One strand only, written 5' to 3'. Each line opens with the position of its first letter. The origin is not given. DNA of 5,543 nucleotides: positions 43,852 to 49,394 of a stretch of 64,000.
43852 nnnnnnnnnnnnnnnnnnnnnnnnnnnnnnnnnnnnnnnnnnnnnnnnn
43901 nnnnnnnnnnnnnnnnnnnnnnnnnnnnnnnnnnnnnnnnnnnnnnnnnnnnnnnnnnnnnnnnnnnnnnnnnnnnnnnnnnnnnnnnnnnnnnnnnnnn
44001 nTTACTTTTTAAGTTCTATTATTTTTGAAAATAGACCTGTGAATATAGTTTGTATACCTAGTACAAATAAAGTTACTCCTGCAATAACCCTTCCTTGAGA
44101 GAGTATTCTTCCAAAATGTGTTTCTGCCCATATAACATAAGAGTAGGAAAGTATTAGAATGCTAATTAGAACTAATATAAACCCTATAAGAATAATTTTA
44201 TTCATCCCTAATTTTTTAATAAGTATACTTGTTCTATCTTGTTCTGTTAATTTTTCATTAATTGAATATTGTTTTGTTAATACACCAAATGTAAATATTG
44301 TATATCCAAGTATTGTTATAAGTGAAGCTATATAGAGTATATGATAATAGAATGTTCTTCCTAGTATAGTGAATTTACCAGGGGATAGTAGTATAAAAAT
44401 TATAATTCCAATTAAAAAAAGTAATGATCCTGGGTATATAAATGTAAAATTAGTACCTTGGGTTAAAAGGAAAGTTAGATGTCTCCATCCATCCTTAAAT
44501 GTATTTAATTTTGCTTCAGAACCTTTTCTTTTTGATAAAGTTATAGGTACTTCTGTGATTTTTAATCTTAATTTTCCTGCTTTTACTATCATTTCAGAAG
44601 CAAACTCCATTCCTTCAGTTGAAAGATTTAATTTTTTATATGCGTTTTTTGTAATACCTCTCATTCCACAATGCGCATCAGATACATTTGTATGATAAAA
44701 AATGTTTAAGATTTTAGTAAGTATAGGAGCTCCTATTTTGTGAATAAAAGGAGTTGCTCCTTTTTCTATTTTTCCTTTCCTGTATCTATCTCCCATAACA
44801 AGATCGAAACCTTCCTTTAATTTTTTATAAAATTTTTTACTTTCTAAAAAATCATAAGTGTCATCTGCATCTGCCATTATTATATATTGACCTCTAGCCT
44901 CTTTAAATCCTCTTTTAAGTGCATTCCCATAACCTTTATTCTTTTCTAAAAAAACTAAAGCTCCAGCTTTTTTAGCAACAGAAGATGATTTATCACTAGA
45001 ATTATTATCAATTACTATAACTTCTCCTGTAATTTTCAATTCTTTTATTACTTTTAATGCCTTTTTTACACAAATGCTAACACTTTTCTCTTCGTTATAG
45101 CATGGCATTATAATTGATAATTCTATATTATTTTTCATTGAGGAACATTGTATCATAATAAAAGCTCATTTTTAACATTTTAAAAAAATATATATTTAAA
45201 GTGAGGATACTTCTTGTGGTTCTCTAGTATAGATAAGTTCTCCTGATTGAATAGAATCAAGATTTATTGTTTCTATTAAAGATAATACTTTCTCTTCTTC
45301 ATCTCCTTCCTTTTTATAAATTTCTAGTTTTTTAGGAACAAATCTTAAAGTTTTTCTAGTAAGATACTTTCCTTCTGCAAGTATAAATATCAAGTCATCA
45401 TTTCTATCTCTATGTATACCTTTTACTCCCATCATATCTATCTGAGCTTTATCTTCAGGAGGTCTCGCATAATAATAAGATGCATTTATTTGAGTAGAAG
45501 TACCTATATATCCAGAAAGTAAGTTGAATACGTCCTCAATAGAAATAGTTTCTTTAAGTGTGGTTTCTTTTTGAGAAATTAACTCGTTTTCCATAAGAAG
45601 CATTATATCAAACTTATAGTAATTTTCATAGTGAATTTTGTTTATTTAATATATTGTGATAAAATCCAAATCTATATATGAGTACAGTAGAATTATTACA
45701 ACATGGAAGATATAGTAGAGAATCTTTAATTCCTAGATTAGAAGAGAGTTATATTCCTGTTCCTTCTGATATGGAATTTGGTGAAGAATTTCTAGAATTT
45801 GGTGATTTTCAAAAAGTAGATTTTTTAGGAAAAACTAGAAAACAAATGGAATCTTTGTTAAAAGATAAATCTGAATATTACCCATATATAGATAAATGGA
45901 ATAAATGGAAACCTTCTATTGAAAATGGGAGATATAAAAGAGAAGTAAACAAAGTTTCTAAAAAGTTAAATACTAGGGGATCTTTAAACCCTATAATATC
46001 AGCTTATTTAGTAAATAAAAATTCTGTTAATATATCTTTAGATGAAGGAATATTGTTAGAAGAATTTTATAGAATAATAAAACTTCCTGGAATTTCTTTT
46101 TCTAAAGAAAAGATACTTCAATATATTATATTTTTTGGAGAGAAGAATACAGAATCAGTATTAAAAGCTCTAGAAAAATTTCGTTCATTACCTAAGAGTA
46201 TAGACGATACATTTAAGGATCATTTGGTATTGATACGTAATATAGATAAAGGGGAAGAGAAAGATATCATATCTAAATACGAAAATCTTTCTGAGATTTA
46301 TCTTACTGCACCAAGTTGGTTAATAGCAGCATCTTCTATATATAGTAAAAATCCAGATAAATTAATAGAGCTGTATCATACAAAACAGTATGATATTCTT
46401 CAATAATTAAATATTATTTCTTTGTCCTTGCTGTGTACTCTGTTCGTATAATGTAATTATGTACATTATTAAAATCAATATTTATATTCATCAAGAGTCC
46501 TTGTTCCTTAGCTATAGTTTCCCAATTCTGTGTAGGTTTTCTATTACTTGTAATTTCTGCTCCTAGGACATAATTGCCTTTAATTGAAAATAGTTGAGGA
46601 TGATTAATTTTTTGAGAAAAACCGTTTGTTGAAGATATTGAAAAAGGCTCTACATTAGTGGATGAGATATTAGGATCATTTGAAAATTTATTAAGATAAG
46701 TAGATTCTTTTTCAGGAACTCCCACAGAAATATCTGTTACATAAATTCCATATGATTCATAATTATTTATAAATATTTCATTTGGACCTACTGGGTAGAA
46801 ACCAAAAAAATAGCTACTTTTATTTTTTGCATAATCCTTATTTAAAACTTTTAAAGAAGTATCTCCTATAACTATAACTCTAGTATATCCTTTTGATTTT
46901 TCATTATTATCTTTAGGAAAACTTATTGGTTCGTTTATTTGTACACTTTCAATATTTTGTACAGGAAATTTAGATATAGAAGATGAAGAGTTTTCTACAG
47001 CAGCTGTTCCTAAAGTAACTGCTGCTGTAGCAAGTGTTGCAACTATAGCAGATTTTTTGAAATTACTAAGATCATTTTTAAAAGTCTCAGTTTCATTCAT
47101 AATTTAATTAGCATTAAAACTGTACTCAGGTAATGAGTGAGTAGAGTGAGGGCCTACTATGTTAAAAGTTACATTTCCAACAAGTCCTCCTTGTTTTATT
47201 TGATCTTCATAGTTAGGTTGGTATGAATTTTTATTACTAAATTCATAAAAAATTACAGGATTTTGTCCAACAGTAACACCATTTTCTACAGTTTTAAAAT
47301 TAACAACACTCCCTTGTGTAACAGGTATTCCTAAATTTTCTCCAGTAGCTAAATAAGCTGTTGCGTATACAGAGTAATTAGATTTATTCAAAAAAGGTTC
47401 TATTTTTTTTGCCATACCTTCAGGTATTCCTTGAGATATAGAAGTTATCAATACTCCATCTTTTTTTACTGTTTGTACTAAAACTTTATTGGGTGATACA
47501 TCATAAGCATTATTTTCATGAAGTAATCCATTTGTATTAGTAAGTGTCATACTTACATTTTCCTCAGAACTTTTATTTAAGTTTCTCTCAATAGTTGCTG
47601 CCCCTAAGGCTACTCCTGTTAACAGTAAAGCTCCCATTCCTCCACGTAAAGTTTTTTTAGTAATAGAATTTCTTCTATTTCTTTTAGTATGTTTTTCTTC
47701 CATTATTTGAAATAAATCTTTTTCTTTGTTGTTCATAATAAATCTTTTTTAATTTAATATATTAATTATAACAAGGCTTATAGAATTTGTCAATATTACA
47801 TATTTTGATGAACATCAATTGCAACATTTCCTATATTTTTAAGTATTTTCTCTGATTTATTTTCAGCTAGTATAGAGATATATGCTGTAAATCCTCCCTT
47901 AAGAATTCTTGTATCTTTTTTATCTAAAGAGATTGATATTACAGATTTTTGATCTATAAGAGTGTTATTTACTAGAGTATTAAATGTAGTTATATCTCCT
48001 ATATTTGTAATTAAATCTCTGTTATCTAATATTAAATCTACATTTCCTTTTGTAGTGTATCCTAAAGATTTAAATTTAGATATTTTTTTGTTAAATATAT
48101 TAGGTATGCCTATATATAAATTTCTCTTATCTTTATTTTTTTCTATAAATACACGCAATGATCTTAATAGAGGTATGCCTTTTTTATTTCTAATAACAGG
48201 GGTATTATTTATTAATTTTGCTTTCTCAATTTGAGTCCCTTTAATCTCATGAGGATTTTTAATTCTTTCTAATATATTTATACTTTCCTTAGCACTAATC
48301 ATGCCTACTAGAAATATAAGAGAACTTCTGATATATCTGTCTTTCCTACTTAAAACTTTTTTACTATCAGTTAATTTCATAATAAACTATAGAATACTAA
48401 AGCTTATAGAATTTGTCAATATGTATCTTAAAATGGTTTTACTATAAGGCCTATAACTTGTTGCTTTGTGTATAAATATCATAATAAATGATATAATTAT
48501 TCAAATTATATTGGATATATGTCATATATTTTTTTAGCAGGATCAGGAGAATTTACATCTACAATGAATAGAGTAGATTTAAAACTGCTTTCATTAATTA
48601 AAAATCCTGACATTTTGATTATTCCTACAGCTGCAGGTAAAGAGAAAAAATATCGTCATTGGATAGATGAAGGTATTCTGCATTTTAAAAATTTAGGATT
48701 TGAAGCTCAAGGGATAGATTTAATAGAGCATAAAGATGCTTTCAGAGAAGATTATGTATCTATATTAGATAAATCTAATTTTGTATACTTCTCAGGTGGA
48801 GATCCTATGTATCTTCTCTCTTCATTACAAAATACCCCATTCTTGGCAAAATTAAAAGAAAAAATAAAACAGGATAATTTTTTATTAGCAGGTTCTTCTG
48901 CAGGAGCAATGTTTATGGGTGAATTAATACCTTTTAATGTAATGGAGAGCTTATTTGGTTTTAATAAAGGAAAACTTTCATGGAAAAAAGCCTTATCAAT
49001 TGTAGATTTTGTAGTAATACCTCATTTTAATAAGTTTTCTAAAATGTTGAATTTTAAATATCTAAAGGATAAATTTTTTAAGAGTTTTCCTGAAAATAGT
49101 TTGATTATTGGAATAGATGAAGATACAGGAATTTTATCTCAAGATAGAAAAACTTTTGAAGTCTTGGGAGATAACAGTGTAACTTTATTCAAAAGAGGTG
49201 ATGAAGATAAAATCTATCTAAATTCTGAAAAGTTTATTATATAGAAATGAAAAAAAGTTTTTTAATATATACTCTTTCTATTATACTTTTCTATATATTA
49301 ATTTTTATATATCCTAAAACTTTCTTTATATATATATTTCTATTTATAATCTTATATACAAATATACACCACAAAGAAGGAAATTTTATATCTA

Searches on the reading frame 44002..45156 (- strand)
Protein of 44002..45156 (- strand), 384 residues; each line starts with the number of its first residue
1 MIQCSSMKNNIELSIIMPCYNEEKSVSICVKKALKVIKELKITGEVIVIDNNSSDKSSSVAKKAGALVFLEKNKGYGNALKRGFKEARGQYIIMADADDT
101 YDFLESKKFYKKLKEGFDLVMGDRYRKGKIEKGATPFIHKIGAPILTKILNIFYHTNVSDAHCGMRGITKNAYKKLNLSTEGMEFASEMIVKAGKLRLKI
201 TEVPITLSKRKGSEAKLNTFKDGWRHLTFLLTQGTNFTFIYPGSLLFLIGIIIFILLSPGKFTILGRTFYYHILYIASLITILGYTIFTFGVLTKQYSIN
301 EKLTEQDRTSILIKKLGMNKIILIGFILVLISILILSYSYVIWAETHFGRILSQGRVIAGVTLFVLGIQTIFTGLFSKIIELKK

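Call 5: search_protein_families(library=pfam, proteins=[window:44002-45156:-], max_evalue=0.01)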
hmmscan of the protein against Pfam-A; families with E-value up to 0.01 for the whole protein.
window:44002-45156:- (384 aa): 3 families
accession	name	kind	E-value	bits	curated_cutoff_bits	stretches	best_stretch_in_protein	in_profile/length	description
PF00535.33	Glycos_transf_2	-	1.9e-27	96.7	23.3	1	14-175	1-166/168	Glycosyl transferase family 2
PF10111.15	Glyco_tranf_2_2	-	0.0002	21.4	27.3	1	14-114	1-104/276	Glycosyltransferase like family 2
PF13641.12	Glyco_tranf_2_3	-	0.0035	17.8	27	1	13-99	3-97/230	Glycosyltransferase like family 2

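Call 16: search_protein_families(library=ncbifam, proteins=[window:44002-45156:-], max_evalue=0.001)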
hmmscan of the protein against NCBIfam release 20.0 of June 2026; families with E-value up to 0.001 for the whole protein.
window:44002-45156:- (384 aa): 17 families
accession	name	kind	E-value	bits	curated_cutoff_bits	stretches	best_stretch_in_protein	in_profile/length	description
TIGR04182.1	glyco_TIGR04182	equivalog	3.5e-42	144.8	325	1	13-294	2-279/293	S-layer glycoprotein N-glycosyltransferase AglJ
NF041391.1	DPhHxTase_Halo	equivalog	3.9e-25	88.1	375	1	17-224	1-199/213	dolichyl-phosphate hexose transferase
NF058614.1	PPMAGASynPpgS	equivalog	3.1e-21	75.9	370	1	15-216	4-205/226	polyprenyl-phospho-N-acetylgalactosaminyl synthase PpgS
NF007986.1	PRK10714.1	equivalog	1.1e-14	54.1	529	1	12-258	7-253/316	undecaprenyl-phosphate 4-deoxy-4-formamido-L-arabinose transferase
NF010496.0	PRK13915.1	equivalog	1.2e-12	47.5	262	1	6-98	26-126/307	glucosyl-3-phosphoglycerate synthase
NF047588.1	GlcsyltransPgfSStrep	equivalog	5.9e-12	45.4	500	1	12-180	2-171/308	glycosyltransferase PgfS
TIGR04283.1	glyco_like_mftF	equivalog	1.6e-11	44.3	182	1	13-100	1-84/221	TIGR04283 family arsenosugar biosynthesis glycosyltransferase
NF007482.0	PRK10073.1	equivalog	1.2e-10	40.9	423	1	7-101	2-98/334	glycosyltransferase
TIGR03937.1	PgaC_IcaA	equivalog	1.6e-10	40.5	422.3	1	7-102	41-139/407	poly-beta-1,6-N-acetyl-D-glucosamine synthase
NF038302.1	EPS_HpsE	equivalog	3.7e-09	36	300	1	11-99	1-97/307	hormogonium polysaccharide biosynthesis glycosyltransferase HpsE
TIGR03111.1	glyc2_xrt_Gpos1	hypoth_equivalog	1.2e-07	30.9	363.95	1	9-102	47-145/439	TIGR03111 family XrtG-associated glycosyltransferase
NF047683.1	TeichurnBiosyTuaG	equivalog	2e-07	30.9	400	1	8-102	3-100/252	teichuronic acid biosynthesis protein TuaG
NF041875.1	EPS_EpsD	equivalog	5.9e-06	25.9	370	1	13-99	1-90/325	exopolysaccharide biosynthesis glycosyltransferase EpsD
NF041865.1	EpsU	equivalog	3.9e-05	22.8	700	1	10-98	38-132/394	exopolysaccharide biosynthesis GT2 family glycosyltransferase EpsU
NF050050.1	ProtGlycPglI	equivalog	6.4e-05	22.5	500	1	12-123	3-118/306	GalNAc(5)-diNAcBac-PP-undecaprenol beta-1,3-glucosyltransferase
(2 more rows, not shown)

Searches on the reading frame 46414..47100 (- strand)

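Call 10: search_protein_families(library=pfam, proteins=[window:46414-47100:-], max_evalue=0.01)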
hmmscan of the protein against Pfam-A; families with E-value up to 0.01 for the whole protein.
window:46414-47100:- (228 aa): 1 family
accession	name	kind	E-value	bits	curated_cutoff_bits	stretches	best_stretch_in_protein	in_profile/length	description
PF13053.11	DUF3914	-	0.0076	17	25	0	139-175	10-46/89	Protein of unknown function (DUF3914)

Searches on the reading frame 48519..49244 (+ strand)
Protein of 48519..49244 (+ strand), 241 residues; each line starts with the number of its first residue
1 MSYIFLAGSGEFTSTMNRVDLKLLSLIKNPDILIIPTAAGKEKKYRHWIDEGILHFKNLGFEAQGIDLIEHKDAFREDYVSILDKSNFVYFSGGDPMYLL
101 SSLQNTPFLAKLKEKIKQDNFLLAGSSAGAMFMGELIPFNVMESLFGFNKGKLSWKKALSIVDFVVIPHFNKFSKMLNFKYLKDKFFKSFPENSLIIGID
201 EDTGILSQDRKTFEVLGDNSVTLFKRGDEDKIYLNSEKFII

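Call 10: search_protein_families(library=pfam, proteins=[window:48519-49244:+], max_evalue=0.01)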
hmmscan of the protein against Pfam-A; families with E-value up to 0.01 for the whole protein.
window:48519-49244:+ (241 aa): 1 family
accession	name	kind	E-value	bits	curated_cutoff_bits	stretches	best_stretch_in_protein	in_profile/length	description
PF03575.23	Peptidase_S51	-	4.8e-22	79.1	23.9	1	4-212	1-203/206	Peptidase family S51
